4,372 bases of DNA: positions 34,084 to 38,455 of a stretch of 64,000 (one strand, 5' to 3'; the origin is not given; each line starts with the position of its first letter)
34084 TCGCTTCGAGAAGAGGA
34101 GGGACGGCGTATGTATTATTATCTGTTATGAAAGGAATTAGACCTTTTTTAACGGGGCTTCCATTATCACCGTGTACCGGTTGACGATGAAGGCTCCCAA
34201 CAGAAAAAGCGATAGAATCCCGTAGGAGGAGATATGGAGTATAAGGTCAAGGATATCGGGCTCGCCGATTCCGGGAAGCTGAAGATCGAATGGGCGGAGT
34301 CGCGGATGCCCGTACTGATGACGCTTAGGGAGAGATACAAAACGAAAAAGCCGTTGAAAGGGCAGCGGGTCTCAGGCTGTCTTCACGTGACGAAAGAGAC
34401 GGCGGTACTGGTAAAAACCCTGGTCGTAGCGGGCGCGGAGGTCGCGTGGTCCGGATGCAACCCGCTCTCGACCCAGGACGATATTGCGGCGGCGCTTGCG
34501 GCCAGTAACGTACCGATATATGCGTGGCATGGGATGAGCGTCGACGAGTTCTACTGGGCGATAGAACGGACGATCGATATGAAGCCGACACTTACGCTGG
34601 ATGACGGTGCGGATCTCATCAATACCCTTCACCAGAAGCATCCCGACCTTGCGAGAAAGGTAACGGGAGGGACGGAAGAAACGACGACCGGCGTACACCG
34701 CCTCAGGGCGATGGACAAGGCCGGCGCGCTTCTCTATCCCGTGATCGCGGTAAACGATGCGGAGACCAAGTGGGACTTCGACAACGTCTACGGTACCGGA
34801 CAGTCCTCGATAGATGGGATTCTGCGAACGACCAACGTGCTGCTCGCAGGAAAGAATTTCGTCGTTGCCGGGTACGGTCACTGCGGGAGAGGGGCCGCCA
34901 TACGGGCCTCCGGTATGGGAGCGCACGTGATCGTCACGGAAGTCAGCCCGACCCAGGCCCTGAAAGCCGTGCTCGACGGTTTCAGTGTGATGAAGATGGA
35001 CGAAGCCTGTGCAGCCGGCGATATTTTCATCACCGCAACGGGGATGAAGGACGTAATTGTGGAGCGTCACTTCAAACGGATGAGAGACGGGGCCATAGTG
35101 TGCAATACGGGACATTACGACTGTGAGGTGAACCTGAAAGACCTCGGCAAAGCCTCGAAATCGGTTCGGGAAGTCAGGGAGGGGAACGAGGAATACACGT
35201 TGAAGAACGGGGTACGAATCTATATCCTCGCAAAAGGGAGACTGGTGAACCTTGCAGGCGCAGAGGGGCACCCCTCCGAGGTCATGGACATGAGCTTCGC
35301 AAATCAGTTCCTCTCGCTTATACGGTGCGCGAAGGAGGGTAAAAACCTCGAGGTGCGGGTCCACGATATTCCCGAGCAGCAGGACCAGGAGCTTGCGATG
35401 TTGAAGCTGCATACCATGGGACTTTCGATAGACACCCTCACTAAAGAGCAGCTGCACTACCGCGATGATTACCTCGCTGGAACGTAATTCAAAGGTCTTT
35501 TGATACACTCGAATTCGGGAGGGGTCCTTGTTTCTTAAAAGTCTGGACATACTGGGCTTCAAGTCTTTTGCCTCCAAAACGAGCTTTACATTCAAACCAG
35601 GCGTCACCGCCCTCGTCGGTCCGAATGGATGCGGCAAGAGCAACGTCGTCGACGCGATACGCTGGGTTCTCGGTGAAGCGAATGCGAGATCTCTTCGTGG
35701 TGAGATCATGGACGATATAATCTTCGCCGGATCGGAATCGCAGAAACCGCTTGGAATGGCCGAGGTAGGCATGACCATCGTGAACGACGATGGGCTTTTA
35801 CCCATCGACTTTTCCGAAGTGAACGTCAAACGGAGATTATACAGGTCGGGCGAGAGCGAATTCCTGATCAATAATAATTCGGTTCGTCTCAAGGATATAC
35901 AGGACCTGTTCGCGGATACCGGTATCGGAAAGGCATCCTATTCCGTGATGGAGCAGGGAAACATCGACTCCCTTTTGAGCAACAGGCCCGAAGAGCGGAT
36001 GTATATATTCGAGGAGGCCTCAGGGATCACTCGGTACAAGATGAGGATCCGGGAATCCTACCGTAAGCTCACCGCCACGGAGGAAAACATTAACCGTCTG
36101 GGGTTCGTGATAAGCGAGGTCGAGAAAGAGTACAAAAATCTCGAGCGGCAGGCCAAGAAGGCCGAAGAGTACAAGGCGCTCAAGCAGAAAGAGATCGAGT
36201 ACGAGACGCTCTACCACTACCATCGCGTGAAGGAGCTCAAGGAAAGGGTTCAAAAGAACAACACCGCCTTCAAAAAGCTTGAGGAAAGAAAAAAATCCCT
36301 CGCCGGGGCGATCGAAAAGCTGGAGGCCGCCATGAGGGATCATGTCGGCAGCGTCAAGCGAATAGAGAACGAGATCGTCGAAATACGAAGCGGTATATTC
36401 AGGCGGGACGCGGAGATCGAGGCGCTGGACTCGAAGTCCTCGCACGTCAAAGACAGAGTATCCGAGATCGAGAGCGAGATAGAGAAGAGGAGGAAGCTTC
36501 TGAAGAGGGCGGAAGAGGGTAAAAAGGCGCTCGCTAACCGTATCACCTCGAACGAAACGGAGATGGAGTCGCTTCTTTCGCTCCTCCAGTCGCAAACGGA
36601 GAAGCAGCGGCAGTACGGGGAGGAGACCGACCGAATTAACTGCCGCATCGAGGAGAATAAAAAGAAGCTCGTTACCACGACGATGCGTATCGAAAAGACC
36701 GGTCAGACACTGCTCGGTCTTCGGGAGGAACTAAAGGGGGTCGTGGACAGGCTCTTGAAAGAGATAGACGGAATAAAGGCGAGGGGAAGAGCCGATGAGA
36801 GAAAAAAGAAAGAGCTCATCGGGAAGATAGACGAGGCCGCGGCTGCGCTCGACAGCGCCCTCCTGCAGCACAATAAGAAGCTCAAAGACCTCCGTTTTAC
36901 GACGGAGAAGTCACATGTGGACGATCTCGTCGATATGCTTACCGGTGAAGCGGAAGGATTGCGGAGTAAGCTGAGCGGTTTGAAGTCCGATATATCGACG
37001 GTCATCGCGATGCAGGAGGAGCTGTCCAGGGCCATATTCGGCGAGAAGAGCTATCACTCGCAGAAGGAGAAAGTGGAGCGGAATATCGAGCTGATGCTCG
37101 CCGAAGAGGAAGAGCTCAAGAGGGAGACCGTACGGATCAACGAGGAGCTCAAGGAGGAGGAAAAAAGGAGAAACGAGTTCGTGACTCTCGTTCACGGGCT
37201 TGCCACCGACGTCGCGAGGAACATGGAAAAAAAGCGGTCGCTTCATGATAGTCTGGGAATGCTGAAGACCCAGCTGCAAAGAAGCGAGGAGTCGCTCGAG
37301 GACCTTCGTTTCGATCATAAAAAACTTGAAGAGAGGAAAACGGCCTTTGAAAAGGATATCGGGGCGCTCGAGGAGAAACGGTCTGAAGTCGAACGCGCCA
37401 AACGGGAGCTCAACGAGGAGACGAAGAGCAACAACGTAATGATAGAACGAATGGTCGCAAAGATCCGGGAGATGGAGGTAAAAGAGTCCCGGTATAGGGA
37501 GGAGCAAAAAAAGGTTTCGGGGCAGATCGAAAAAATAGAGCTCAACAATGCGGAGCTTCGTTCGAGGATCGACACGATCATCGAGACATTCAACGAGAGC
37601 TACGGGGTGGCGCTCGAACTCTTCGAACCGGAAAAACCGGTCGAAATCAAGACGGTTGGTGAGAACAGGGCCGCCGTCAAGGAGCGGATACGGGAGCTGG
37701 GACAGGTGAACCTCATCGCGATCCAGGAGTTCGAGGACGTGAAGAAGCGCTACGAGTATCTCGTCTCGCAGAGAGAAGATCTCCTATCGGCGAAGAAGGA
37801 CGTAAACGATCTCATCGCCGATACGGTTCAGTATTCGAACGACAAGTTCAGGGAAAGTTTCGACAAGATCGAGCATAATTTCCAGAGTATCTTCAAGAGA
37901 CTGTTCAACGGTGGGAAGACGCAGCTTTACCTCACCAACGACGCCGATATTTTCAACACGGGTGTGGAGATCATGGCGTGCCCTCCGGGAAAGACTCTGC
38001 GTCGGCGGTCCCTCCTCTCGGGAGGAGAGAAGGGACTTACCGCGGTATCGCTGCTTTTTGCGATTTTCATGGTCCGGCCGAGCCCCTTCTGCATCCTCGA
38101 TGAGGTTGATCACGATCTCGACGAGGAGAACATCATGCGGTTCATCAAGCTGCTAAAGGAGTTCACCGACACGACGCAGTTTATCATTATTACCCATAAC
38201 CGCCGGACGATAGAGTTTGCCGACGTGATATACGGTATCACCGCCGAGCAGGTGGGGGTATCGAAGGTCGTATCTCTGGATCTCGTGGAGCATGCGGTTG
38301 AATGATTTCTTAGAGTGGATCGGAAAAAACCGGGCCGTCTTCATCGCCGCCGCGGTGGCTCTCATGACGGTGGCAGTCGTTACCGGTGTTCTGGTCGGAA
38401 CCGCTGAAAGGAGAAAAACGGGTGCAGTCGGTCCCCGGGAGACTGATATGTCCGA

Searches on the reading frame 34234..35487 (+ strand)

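Call 7: search_protein_families(library=pfam, proteins=[window:34234-35487:+], max_evalue=0.001)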
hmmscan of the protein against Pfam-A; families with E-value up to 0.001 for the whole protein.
window:34234-35487:+ (417 aa): 4 families
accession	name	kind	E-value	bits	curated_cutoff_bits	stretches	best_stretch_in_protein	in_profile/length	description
PF05221.23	AdoHcyase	-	4.1e-77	259.7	25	2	2-134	1-138/299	S-adenosyl-L-homocysteine hydrolase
PF00670.27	AdoHcyase_NAD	-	7.5e-54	182.7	27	1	184-344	1-161/162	S-adenosyl-L-homocysteine hydrolase, NAD binding domain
PF02826.25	2-Hacid_dh_C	-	7.7e-10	38.9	25.1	1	203-294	33-128/178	D-isomer specific 2-hydroxyacid dehydrogenase, NAD binding domain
PF07991.19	KARI_N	-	4.4e-05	23.5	20.6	1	204-268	2-67/165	Acetohydroxy acid isomeroreductase, NADPH-binding domain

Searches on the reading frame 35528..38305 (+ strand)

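Call 58: search_protein_families(library=pfam, proteins=[window:35528-38305:+], max_evalue=0.00001)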
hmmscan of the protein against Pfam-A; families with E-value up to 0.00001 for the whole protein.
window:35528-38305:+ (925 aa): 4 families
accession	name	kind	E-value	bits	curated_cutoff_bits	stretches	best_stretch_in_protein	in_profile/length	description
PF02463.25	SMC_N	-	6.2e-64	215.9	40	1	2-912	1-219/220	RecF/RecN/SMC N terminal domain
PF13476.12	AAA_23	-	1.1e-15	59.3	27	1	5-258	1-193/201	AAA domain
PF13175.12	AAA_15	-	6e-12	46.3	32.1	1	1-400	1-266/374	AAA ATPase domain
PF13304.12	AAA_21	-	1.3e-10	42.3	27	0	26-54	1-32/304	AAA domain, putative AbiEii toxin, Type IV TA system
